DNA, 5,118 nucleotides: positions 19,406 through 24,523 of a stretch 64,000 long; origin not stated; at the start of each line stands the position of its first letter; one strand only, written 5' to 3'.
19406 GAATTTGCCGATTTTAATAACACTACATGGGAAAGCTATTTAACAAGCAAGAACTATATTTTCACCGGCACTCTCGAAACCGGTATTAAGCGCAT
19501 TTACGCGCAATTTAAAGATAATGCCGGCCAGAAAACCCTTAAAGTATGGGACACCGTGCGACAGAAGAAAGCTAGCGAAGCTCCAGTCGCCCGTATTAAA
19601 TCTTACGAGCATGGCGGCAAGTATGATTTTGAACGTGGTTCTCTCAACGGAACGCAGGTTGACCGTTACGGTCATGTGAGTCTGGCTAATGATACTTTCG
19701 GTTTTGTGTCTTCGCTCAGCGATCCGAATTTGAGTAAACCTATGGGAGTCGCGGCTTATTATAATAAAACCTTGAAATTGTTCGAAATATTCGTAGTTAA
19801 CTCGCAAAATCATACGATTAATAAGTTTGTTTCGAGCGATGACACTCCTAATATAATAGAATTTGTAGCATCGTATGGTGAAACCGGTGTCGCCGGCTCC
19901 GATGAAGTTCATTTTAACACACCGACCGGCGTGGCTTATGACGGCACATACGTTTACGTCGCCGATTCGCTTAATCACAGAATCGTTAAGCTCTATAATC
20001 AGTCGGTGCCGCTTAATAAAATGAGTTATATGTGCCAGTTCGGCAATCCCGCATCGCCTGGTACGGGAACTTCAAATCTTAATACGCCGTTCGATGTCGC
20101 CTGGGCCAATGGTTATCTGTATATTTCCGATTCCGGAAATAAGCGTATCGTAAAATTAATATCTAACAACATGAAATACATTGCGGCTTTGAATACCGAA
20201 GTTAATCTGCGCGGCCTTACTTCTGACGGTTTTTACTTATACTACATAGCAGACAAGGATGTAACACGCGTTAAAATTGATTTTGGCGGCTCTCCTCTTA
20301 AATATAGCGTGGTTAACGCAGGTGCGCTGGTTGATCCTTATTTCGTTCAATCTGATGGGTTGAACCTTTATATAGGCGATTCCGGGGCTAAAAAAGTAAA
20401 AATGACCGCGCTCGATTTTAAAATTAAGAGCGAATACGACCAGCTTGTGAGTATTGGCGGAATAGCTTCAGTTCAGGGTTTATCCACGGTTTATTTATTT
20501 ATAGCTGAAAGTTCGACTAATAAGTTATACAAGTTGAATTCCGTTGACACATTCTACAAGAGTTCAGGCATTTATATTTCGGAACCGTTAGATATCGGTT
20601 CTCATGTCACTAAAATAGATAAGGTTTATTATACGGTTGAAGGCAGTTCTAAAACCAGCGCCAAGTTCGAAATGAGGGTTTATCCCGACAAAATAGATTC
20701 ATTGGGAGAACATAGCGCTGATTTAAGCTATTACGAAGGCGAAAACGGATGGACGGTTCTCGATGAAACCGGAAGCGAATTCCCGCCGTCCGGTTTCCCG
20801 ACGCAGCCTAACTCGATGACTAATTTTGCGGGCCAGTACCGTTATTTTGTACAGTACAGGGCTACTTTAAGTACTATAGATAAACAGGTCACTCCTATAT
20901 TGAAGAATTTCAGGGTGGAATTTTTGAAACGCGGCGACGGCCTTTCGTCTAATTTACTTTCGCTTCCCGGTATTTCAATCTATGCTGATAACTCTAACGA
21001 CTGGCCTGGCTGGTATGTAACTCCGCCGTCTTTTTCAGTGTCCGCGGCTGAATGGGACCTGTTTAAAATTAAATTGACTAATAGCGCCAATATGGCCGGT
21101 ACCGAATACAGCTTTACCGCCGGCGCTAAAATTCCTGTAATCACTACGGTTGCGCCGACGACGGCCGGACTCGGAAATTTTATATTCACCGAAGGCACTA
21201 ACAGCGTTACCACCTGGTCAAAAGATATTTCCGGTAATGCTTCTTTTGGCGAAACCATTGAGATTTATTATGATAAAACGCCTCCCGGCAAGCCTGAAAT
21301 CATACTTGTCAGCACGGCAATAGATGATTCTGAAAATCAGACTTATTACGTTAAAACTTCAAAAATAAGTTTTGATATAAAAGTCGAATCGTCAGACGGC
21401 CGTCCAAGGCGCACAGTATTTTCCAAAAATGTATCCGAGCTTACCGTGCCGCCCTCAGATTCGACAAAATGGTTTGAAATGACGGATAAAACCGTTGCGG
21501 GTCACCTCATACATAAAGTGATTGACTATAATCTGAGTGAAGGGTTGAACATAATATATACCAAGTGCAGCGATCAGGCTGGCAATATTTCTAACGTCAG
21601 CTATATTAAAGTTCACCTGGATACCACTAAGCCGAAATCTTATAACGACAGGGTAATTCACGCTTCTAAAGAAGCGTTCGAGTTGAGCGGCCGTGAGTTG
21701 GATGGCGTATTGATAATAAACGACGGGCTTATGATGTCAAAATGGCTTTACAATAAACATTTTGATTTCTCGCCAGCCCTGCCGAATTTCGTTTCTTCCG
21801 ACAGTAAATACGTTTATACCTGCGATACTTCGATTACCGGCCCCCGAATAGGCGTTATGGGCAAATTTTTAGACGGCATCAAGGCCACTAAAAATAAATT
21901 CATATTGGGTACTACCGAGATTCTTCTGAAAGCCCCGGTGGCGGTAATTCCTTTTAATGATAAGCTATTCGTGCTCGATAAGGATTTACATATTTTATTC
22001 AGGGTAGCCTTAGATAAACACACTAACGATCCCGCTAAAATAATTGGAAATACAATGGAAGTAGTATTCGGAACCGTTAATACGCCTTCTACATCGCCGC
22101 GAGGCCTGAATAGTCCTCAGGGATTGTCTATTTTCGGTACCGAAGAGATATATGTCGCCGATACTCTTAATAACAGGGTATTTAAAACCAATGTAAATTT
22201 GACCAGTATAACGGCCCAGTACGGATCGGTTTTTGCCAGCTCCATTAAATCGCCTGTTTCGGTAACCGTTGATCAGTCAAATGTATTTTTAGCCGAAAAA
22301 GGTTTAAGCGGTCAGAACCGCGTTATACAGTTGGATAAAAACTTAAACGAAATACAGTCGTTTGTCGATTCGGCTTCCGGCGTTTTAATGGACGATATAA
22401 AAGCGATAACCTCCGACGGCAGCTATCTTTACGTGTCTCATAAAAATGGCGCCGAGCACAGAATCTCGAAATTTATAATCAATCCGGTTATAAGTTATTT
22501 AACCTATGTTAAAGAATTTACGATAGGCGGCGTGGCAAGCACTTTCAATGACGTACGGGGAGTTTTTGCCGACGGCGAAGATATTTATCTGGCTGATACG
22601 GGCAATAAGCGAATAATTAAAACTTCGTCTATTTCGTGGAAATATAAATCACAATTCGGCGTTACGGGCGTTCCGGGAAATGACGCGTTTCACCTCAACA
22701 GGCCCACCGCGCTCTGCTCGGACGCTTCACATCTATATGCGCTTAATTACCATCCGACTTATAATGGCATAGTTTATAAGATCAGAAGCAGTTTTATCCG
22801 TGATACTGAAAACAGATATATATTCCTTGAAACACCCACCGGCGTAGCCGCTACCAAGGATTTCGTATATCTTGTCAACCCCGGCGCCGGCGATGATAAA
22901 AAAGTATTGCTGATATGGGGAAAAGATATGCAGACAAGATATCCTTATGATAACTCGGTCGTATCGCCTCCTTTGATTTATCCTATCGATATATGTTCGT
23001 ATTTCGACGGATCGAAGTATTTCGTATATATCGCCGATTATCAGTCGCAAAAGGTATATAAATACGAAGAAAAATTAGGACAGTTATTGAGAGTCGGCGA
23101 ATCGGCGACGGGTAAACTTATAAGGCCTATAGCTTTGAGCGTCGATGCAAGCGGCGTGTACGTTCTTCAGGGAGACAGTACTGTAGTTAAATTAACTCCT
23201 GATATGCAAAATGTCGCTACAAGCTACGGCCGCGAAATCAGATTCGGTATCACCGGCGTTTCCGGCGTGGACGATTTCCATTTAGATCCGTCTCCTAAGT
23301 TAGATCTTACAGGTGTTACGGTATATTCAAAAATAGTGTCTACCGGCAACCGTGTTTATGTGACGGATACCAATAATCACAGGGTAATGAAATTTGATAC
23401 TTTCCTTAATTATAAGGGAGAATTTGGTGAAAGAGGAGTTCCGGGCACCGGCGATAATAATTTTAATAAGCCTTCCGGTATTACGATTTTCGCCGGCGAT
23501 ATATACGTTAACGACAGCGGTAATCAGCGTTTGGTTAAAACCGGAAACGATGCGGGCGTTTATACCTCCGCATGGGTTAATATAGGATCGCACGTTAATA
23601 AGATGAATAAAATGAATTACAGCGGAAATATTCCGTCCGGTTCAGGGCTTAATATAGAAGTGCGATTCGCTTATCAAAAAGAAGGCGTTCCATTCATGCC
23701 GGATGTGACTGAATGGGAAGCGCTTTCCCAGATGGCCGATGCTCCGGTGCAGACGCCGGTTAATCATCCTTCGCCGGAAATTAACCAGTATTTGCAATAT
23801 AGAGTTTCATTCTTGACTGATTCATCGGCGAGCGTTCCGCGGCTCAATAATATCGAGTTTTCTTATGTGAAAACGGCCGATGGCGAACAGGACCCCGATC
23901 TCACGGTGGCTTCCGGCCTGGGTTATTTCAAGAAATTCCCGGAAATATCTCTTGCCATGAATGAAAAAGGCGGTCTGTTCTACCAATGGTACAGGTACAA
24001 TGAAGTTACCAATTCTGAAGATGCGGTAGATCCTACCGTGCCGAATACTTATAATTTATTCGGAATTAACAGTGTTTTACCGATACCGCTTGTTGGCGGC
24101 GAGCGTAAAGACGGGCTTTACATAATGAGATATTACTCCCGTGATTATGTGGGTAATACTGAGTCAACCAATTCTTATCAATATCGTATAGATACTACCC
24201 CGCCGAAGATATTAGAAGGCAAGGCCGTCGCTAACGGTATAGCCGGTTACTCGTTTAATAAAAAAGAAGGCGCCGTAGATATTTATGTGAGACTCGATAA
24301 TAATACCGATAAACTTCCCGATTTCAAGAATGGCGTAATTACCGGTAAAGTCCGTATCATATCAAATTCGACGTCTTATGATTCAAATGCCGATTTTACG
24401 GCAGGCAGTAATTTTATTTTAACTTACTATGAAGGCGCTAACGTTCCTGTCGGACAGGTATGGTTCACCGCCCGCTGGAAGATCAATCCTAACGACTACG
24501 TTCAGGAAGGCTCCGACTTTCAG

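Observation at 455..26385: Approximately eight NHL six-bladed propellers (about 47 blades) in one polypeptide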

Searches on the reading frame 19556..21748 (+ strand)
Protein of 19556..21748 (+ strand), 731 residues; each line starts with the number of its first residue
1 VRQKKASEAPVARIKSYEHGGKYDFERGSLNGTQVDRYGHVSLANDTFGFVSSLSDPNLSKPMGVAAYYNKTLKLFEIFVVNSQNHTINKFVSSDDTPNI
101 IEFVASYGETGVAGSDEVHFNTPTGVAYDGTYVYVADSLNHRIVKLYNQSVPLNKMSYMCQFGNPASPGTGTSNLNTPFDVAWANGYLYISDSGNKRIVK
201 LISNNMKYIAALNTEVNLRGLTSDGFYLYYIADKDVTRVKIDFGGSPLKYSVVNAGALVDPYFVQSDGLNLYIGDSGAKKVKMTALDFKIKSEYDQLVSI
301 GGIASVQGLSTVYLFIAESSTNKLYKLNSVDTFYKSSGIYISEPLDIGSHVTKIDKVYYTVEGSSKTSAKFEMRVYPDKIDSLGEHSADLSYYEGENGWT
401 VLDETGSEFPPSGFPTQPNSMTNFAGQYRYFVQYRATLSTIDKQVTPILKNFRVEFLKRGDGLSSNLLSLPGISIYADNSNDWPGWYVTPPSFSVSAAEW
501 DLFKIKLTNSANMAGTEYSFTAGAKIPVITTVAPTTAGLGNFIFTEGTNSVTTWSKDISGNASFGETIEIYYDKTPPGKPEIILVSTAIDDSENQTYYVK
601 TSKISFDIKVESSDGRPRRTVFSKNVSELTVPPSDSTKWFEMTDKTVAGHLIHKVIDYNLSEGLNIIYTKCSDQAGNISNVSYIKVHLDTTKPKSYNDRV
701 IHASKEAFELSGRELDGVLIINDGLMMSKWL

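Call 44: find_homologous_proteins(query=window:19556-21748:+, max_evalue=0.00001)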
Query window:19556-21748:+ (731 aa): 38 proteins with E <= 0.00001 among 8000 candidates.
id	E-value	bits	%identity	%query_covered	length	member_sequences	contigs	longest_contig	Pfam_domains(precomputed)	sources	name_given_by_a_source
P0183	1.0e-140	489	63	43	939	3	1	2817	PF01436.28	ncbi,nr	ncbi:MAG TPA: hypothetical protein PKL57_14045, partial [Candidatus Wallbacteria bacterium]|nr:hypot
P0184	7.2e-43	165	29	24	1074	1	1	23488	PF21959.3,PF01436.28,PF08309.18,PF25021.2,PF08450.19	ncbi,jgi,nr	ncbi:MAG: hypothetical protein IT392_10895 [Nitrospirae bacterium]|nr:hypothetical protein [Nitrospi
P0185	2.6e-40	157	30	27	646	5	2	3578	PF07494.18,PF06977.18,PF17170.11,PF23381.2,PF13449.13,PF20067.6,PF01436.28,PF25021.2,PF06739.18,PF08450.19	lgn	-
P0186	6.8e-27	113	31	37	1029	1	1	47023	PF06977.18,PF17170.11,PF01436.28,PF25021.2,PF06739.18,PF08450.19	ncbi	-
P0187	1.1e-26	112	28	23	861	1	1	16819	PF21959.3,PF01436.28,PF25021.2,PF08450.19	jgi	jgi:sugar lactone lactonase YvrE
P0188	5.6e-26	110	30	27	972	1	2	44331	PF15869.12,PF01436.28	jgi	-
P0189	3.6e-25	107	26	32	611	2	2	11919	PF01436.28,PF08309.18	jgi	jgi:hypothetical protein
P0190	9.0e-23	99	30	38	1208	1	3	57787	PF01436.28,PF25021.2,PF08450.19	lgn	-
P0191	8.0e-21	93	25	40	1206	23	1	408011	PF01833.31,PF21959.3,PF01731.27,PF01436.28,PF25021.2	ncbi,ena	-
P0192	4.1e-19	87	35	17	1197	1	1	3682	PF01436.28,PF25021.2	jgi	-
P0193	5.3e-19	87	32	17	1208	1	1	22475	PF05787.20,PF01731.27,PF13449.13,PF22807.3,PF24684.2,PF01436.28,PF25021.2,PF06739.18,PF08450.19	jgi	jgi:sugar lactone lactonase YvrE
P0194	5.6e-19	87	23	36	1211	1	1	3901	PF01731.27,PF22807.3,PF02393.22,PF24684.2,PF01436.28,PF08450.19,PF07679.23,PF13895.13,PF13927.13,PF13449.13,PF05345.19,PF25021.2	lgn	-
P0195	3.9e-17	80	28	17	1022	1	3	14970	PF06977.18,PF17170.11,PF01731.27,PF01436.28,PF25021.2,PF06739.18,PF08450.19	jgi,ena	-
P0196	2.2e-16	78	31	21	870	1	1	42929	PF07494.18,PF06977.18,PF13287.13,PF13290.14,PF05345.19,PF01436.28,PF25021.2,PF06739.18,PF08450.19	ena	-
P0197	4.1e-15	74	28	19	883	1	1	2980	PF01436.28,PF25021.2,PF06739.18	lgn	-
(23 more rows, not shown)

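Call 51: search_protein_families(library=pfam, proteins=[P0183, P0184], max_evalue=0.001)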
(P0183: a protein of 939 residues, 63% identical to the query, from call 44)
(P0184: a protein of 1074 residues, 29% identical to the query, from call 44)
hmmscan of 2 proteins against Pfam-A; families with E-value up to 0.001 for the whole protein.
P0183 (939 aa): 2 families
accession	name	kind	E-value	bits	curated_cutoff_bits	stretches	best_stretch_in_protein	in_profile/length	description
PF01436.27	NHL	-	2.3e-17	62.5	20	0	878-902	1-26/28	NHL repeat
PF10282.15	Lactonase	-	0.00091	19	21.7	0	486-572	249-333/344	Lactonase, 7-bladed beta-propeller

P0184 (1074 aa): 5 families
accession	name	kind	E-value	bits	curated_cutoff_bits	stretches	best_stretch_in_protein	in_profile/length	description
PF01436.27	NHL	-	4.8e-63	206.6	20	2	817-843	1-27/28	NHL repeat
PF25021.1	TEN_NHL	-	3.6e-18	66.1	27.1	1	279-602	67-356/357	Teneurin NHL domain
PF21959.2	DUF6923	-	2.9e-17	63.7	27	0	250-389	45-169/234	Repeat of unknown function (DUF6923)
PF08309.17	LVIVD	-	4.1e-17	61.7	20.2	0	356-380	6-29/42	LVIVD repeat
PF08450.18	SGL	-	7.3e-13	49.1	26.3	0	722-904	10-168/246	SMP-30/Gluconolactonase/LRE-like region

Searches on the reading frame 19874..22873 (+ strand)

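Call 21: search_protein_families(library=pfam, proteins=[window:19874-22873:+], max_evalue=0.01)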
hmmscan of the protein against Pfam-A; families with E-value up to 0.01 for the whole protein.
window:19874-22873:+ (1000 aa): 3 families
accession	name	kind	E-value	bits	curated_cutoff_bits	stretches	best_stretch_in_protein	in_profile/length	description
PF01436.27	NHL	-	1.1e-15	57.2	20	1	745-771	1-27/28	NHL repeat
PF01731.26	Arylesterase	-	0.00091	19.8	21.3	0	14-39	53-80/86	Arylesterase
PF19077.6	Big_13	-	0.0032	18.4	27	0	518-584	38-102/102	Bacterial Ig-like domain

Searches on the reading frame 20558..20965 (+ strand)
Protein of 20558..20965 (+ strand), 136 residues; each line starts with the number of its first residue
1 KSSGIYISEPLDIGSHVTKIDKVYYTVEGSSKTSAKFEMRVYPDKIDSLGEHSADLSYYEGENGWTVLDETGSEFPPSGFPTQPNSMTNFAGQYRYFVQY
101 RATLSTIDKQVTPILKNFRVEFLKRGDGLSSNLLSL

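Call 46: search_solved_structures(query=A2, max_evalue=10)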
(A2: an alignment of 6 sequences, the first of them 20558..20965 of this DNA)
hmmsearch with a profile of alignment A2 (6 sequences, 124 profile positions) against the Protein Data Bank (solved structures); distinct sequences matched with E-value up to 10: 0.

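Call 47: search_protein_families(library=pfam, alignment_id=A2, max_evalue=10)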
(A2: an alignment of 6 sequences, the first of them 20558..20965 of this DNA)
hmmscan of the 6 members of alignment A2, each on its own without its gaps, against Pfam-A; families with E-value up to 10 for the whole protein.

A. member 1, window:20558-20965:+ (136 aa): 0 families

B. families by the number of members that match (of 6 scanned): 0 families

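Call 55: search_protein_representatives(alignment_id=A2)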
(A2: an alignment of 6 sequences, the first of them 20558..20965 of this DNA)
Query: 6 sequences, 124 profile positions. Proteins with E-value up to 0.001 (for the whole library): 778; up to 1e-10: 141; up to 1e-30: 11. The best 150 are listed.
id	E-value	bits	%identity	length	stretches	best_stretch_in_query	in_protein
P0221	2.2e-42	160.3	-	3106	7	3-115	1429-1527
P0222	9.7e-38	145.3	-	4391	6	3-112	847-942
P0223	1.1e-36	141.9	-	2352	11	6-109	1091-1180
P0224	1.4e-35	138.3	-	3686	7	5-115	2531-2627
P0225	2.5e-35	137.5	-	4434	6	4-118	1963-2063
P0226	1.2e-33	132.1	-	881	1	2-118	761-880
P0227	1.4e-33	131.8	-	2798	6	4-113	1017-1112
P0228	1.5e-33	131.7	-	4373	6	2-111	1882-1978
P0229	1.8e-32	128.2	-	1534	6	19-109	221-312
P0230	1.8e-31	125.0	-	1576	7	5-111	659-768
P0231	4.5e-31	123.7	-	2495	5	2-118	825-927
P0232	6.4e-30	120.0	-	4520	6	3-115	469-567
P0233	1.3e-29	119.0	-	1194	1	3-121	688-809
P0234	1.1e-28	116.0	-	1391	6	20-112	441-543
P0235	1.6e-28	115.5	-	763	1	2-116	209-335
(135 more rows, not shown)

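Call 58: search_protein_families(library=pfam, proteins=[P0221, P0222, P0223], max_evalue=0.001)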
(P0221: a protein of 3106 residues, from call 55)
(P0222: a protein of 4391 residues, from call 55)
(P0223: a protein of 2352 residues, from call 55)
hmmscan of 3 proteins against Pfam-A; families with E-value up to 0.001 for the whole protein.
P0221 (3106 aa): 3 families
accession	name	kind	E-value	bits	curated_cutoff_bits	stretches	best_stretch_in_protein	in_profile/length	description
PF13385.13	Laminin_G_3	-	3.5e-43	147.8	27.6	2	1260-1417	4-151/151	Concanavalin A-like lectin/glucanases superfamily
PF02210.31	Laminin_G_2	-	7.9e-05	23.6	22.9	0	1328-1405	41-122/126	Laminin G domain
PF02973.23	Sialidase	-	8.9e-05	22.5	26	0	1351-1419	115-184/189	Sialidase, N-terminal domain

P0222 (4391 aa): 3 families
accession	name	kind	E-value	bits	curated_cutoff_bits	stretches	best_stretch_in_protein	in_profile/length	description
PF13517.12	FG-GAP_3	-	5.5e-75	248.3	26.9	13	1729-1794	1-61/61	FG-GAP-like repeat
PF01839.29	FG-GAP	-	3.3e-61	202.8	22.1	6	3266-3302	3-37/37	FG-GAP repeat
PF03160.20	Calx-beta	-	7.8e-12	45.7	27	1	3540-3651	4-119/119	Calx-beta domain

P0223 (2352 aa): 1 family
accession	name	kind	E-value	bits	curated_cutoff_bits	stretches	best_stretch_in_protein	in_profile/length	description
PF13385.13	Laminin_G_3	-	5.9e-24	85.4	27.6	1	339-486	1-150/151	Concanavalin A-like lectin/glucanases superfamily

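Call 76: search_protein_families(library=pfam, alignment_id=A4, max_evalue=0.001)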
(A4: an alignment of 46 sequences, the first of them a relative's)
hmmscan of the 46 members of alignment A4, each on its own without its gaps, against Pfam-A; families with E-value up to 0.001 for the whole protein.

A. member 1, P0246 (776 aa): 0 families

B. families by the number of members that match (of 46 scanned): 43 families (the first 25 are shown)
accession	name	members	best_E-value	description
PF16656.11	Pur_ac_phosph_N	5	1.9e-17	Purple acid Phosphatase, N-terminal domain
PF25390.1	WD40_RLD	4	4e-109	RCC1-like domain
PF00415.24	RCC1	4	6.4e-71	Regulator of chromosome condensation (RCC1) repeat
PF13540.12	RCC1_2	4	3.1e-69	Regulator of chromosome condensation (RCC1) repeat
PF00722.28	Glyco_hydro_16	4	1.7e-11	Glycosyl hydrolases family 16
PF13205.12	Big_5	3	5.5e-27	Bacterial Ig-like domain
PF25384.1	Alsin_RLD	3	3.4e-13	Alsin RCC1-like domain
PF00041.27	fn3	3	1.5e-10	Fibronectin type III domain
PF13385.13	Laminin_G_3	2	3.8e-38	Concanavalin A-like lectin/glucanases superfamily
PF21722.4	Gly_rich_2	2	5.9e-19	Glycine-rich domain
PF09134.16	Invasin_D3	2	8.4e-17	Invasin, domain 3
PF16403.11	Bact_surface_Ig-like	2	2.3e-16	Bacterial surface protein, Ig-like domain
PF17963.7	Big_9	2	1.9e-15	Bacterial Ig domain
PF13620.12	CarboxypepD_reg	2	3.6e-15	Carboxypeptidase regulatory-like domain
PF17803.7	Cadherin_4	2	5.3e-14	Bacterial cadherin-like domain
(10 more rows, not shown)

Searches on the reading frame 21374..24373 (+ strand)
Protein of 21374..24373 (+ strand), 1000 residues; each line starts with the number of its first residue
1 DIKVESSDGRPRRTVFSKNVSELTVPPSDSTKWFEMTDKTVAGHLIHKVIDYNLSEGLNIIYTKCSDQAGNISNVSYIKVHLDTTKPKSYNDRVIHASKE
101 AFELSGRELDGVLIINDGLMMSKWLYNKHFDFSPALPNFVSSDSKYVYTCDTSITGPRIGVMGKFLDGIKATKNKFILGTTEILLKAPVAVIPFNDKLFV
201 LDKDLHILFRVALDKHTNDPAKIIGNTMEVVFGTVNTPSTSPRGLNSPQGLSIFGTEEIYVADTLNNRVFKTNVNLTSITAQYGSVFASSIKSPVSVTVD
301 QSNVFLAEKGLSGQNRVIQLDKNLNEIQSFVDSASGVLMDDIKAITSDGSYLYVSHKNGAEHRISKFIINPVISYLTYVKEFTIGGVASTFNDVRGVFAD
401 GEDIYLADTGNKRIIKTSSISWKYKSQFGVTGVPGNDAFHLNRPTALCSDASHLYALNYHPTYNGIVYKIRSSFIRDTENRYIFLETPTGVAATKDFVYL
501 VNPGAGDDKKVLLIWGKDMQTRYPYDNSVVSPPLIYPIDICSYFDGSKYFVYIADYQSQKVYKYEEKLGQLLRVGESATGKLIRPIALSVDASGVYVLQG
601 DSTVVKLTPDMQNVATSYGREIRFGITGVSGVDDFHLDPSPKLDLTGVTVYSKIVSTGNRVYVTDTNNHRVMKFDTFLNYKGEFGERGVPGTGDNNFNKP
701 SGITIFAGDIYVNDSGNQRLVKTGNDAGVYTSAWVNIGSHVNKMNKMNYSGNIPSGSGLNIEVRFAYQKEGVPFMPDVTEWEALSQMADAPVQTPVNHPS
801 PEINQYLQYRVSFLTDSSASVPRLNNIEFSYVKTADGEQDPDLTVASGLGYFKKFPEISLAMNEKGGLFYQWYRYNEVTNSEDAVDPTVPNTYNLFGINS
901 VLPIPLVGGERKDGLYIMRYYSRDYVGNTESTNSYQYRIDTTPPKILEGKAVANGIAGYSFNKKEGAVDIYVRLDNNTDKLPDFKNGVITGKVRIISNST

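Call 4: search_protein_families(library=pfam, proteins=[window:21374-24373:+], max_evalue=0.01)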
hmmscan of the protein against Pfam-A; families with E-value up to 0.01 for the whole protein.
window:21374-24373:+ (1000 aa): 2 families
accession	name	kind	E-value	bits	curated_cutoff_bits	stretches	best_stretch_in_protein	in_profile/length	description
PF01436.27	NHL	-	9.9e-20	70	20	3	655-674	9-28/28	NHL repeat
PF19077.6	Big_13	-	0.00021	22.2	27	0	18-84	38-102/102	Bacterial Ig-like domain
